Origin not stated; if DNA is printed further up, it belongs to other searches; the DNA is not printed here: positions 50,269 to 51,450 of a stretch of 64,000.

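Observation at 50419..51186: Terminal thioesterase has GYCMGG (Cys nucleophile) directly after a KR-containing module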

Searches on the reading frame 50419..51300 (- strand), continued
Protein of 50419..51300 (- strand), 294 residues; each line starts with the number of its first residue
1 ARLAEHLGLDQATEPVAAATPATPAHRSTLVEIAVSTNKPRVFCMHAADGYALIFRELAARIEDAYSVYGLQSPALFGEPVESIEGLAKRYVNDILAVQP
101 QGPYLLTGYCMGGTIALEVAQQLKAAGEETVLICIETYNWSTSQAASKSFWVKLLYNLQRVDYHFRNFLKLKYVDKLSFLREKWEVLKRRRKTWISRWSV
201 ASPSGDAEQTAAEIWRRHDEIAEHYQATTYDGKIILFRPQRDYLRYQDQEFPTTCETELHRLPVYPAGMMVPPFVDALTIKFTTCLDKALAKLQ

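Call 62: search_protein_families(library=ncbifam, proteins=[L001:21983-22987:+, L001:20806-21942:+, L001:20155-20733:+, L001:18054-18749:+, L001:16097-18061:+, L001:5390-6427:+, L001:6909-8138:+], max_evalue=1e-8)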
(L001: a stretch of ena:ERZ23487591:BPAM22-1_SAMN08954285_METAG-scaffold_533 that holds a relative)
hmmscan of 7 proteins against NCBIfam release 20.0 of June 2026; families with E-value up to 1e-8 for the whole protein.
L001:21983-22987:+ (335 aa): 1 family
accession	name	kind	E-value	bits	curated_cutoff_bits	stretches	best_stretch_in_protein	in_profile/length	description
TIGR00947.1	2A73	equivalog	3.1e-09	36.3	366.4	1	69-335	40-315/425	IctB family putative bicarbonate transporter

L001:20806-21942:+ (378 aa): 8 families
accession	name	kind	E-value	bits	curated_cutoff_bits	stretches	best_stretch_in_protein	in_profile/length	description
TIGR03588.1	PseC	equivalog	2.5e-82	276.8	423.5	1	17-367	7-378/380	UDP-4-amino-4,6-dideoxy-N-acetyl-beta-L-altrosamine transaminase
NF008687.0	PRK11706.1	equivalog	1.3e-66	224.9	375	1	46-367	37-372/375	dTDP-4-amino-4,6-dideoxygalactose transaminase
NF008658.2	PRK11658.1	equivalog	4.4e-66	223.1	631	1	18-368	11-376/379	UDP-4-amino-4-deoxy-L-arabinose aminotransferase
TIGR04181.1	NHT_00031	hypoth_equivalog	5.4e-65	219.6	420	1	38-348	28-357/359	LegC family aminotransferase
TIGR04427.1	PLP_DesI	equivalog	4.9e-59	200.4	650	1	39-370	51-384/390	dTDP-4-dehydro-6-deoxyglucose aminotransferase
TIGR02379.1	ECA_wecE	subfamily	3.6e-55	187.2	434.85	1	47-366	38-372/376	dTDP-4-amino-4,6-dideoxy-D-glucose transaminase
NF011936.0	PRK15407.1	equivalog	2.6e-48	164.8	423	1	34-220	59-252/440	lipopolysaccharide biosynthesis protein RfbH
NF005816.0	PRK07682.1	equivalog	2.8e-09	36.1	620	1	46-162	80-203/390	aminotransferase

L001:20155-20733:+ (192 aa): 31 families (the best 25 are shown)
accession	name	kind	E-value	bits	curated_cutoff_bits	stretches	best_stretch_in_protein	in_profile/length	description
TIGR03570.1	NeuD_NnaD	subfamily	2.1e-26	92.8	160.8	2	107-155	154-202/202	NeuD/PglB/VioB family sugar acetyltransferase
NF003657.0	PRK05289.1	equivalog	3.9e-17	62.2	226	0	1-63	5-68/264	acyl-ACP--UDP-N-acetylglucosamine O-acyltransferase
NF058585.1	HptprglPActTf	PfamEq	1.1e-16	60.9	300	1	100-156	100-156/172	heptaprenylglyceryl phosphate O-acetyltransferase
NF002060.0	PRK00892.1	subfamily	1.7e-16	60.3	207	1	2-78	104-181/345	UDP-3-O-(3-hydroxymyristoyl)glucosamine N-acyltransferase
TIGR01852.1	lipid_A_lpxA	equivalog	5.5e-16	58.6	231.05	0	2-63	1-63/254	acyl-ACP--UDP-N-acetylglucosamine O-acyltransferase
NF000311.1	Vat_ABCDEFH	equivalog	3.8e-15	56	300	1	107-156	111-160/201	Vat family streptogramin A O-acetyltransferase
NF033468.1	stregram_VatI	exception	1.2e-14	54.6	415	1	112-157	118-163/208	streptogramin A O-acetyltransferase Vat(I)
NF041874.1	EPS_EpsC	equivalog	1.5e-14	54.1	150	1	108-156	115-163/168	serine O-acetyltransferase EpsC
TIGR01853.1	lipid_A_lpxD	equivalog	2.5e-14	53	242.5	1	2-78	95-172/325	UDP-3-O-(3-hydroxymyristoyl)glucosamine N-acyltransferase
NF000020.1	stregram_VatE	exception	3.5e-14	52.9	450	1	113-155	122-164/214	streptogramin A O-acetyltransferase Vat(E)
TIGR03532.1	DapD_Ac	equivalog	4.6e-14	52.6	231.75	1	110-156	164-210/231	2,3,4,5-tetrahydropyridine-2,6-dicarboxylate N-acetyltransferase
NF007499.0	PRK10092.1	equivalog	9.6e-14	51.6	314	1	109-156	132-179/183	maltose O-acetyltransferase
NF000490.1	chloram_CatB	equivalog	1.6e-13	50.4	350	1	107-156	111-160/210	type B chloramphenicol O-acetyltransferase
TIGR03308.1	phn_thr-fam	hypoth_equivalog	3.5e-13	49.9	201.65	1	107-155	109-157/204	phosphonate metabolim protein, transferase hexapeptide repeat family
TIGR01173.1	glmU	equivalog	1.5e-12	47.1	366.85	0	106-154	391-439/452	bifunctional UDP-N-acetylglucosamine diphosphorylase/glucosamine-1-phosphate N-acetyltransferase GlmU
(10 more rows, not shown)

L001:18054-18749:+ (231 aa): 10 families
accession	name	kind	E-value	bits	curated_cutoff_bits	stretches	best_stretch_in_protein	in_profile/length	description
TIGR03025.1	EPS_sugtrans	subfamily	3.7e-66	224.2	295.55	1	30-227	252-440/445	exopolysaccharide biosynthesis polyprenyl glycosylphosphotransferase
TIGR03023.1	WcaJ_sugtrans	equivalog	9.1e-56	190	410.75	1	32-228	259-449/453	undecaprenyl-phosphate glucose phosphotransferase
TIGR03022.1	WbaP_sugtrans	subfamily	3.7e-53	181.4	403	1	28-226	251-450/456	undecaprenyl-phosphate galactose phosphotransferase WbaP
NF052601.1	undeca_RfbP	equivalog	1.4e-49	168.5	330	1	21-226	30-236/244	undecaprenyl-phosphate galactose phosphotransferase family protein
NF041877.1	EPS_EpsZ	equivalog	3.2e-40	138.1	800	1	35-222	265-449/459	exopolysaccharide biosynthesis polyisoprenyl-phosphate hexose-1-phosphate transferase EpsZ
TIGR03013.1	EpsB_2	subfamily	7.9e-34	117.5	393.35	1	33-221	252-432/443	TIGR03013 family XrtA/PEP-CTERM system glycosyltransferase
NF007518.0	PRK10124.1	equivalog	3.4e-31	108.5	684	1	36-223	274-455/464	undecaprenyl-phosphate glucose phosphotransferase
NF011751.0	PRK15204.1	equivalog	1.1e-30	106.7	907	1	30-226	273-470/476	undecaprenyl-phosphate galactose phosphotransferase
NF050817.1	PolSacchBiosHfsE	equivalog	1.4e-29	103.2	750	1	28-221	264-455/467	polysaccharide biosynthesis protein HfsE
NF045514.1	glycotran_HepC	equivalog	8e-24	84.1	140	1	26-163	107-215/220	heterocyst development glycosyltransferase HepC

L001:16097-18061:+ (654 aa): 9 families
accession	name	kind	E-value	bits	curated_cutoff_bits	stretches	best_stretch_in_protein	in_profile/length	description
TIGR01007.1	eps_fam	subfamily_domain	7.3e-22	77.9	108.05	1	469-645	17-191/204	polysaccharide biosynthesis tyrosine autokinase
TIGR03029.1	EpsG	equivalog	3.1e-16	59.3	313.8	1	469-642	103-273/274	chain length determinant protein tyrosine kinase EpsG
TIGR01005.1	eps_transp_fam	subfamily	1.5e-15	56.5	411.7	1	471-643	548-717/754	exopolysaccharide transport protein family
NF007350.0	PRK09841.1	equivalog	2.4e-15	55.7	1248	1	402-643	480-702/726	tyrosine-protein kinase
TIGR03815.1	CpaE_hom_Actino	equivalog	2.8e-14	53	154.45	1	457-615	99-255/340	septum site-determining protein Ssd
TIGR03018.1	pepcterm_TyrKin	hypoth_equivalog_domain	5.7e-14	51.9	230.65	1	464-642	30-207/207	XrtA-associated tyrosine autokinase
TIGR03017.1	EpsF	equivalog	2.2e-13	49.7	422.75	0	236-427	262-443/444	chain length determinant protein EpsF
TIGR03007.1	pepcterm_ChnLen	equivalog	2.6e-10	39.2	278.85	0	125-223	100-200/498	XrtA system polysaccharide chain length determinant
NF008568.0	PRK11519.1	equivalog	9.3e-10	37.3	1068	0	441-643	508-697/720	tyrosine-protein kinase Wzc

L001:5390-6427:+ (345 aa): 28 families (the best 25 are shown)
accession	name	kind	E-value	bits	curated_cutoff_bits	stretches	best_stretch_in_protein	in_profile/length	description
NF002378.0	PRK01372.1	subfamily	2e-32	112.2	243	1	31-331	24-300/305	D-alanine--D-alanine ligase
TIGR01205.1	D_ala_D_alaTIGR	subfamily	1.9e-28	99.3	245.65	1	73-330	69-315/318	D-alanine--D-alanine ligase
NF002528.0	PRK01966.1-4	subfamily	4.4e-24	85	262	1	79-336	107-362/366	D-alanine--D-alanine ligase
NF002527.0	PRK01966.1-3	equivalog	1.8e-22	80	310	1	79-330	84-326/332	D-alanine--D-alanine ligase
NF000206.1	D_ala_D_lac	equivalog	6.9e-22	77.9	550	1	79-333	98-341/342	D-alanine--(R)-lactate ligase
NF000091.3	D_ala_D_ser_VanG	exception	2e-21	76.2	495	1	79-331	101-342/344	D-alanine--D-serine ligase VanG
NF012215.1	D_ala_D_lac_VanD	exception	3.6e-19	69.3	700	1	80-333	99-341/343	D-alanine--(R)-lactate ligase VanD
NF011169.0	PRK14571.1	equivalog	3.9e-19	69.1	404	1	24-330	11-293/300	D-alanyl-alanine synthetase A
NF012217.1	D_ala_D_lac_VanA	exception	4.7e-19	68.8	775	1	78-333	97-341/343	D-alanine--(R)-lactate ligase VanA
NF000372.1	D_ala_D_lac_VanI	exception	1.5e-18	67.2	700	1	79-332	98-340/341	D-alanine--(R)-lactate ligase VanI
NF000207.3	D_ala_D_ser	equivalog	1.7e-17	63.6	520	1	67-331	88-338/342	D-alanine--D-serine ligase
NF000374.1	D_ala_D_lac_VanO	exception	2.1e-17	63.2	750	1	79-330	98-338/346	D-alanine--(R)-lactate ligase VanO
NF012216.1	D_ala_D_lac_VanB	exception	5.9e-17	61.9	750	1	79-333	97-340/342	D-alanine--(R)-lactate ligase VanB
NF000470.1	D_ala_D_lac_VanM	exception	7.1e-17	61.7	760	1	79-331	98-339/343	D-alanine--(R)-lactate ligase VanM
NF002529.0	PRK01966.1-5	equivalog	1.5e-16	60.3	472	1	79-332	93-336/348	D-alanine--D-alanine ligase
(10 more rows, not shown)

L001:6909-8138:+ (409 aa): 5 families
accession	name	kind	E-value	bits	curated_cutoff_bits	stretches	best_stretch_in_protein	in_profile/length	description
TIGR04063.1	stp3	hypoth_equivalog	6.8e-19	68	442.05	1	104-400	95-395/397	TIGR04063 family PEP-CTERM/XrtA system glycosyltransferase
TIGR02149.1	glgA_Coryne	subfamily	5.1e-14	52.2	302.4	1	103-400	85-390/391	glycogen synthase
NF041876.1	EPS_EpsE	equivalog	4.3e-10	39.4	400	1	185-393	181-389/389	exopolysaccharide biosynthesis GT4 family glycosyltransferase EpsE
TIGR03088.1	stp2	hypoth_equivalog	3.4e-09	36.2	409.05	1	181-399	151-372/374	TIGR03088 family PEP-CTERM/XrtA system glycosyltransferase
NF047676.1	TeichurnBiosyTuaH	equivalog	6.1e-09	35.2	550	1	159-378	151-370/384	teichuronic acid biosynthesis protein TuaH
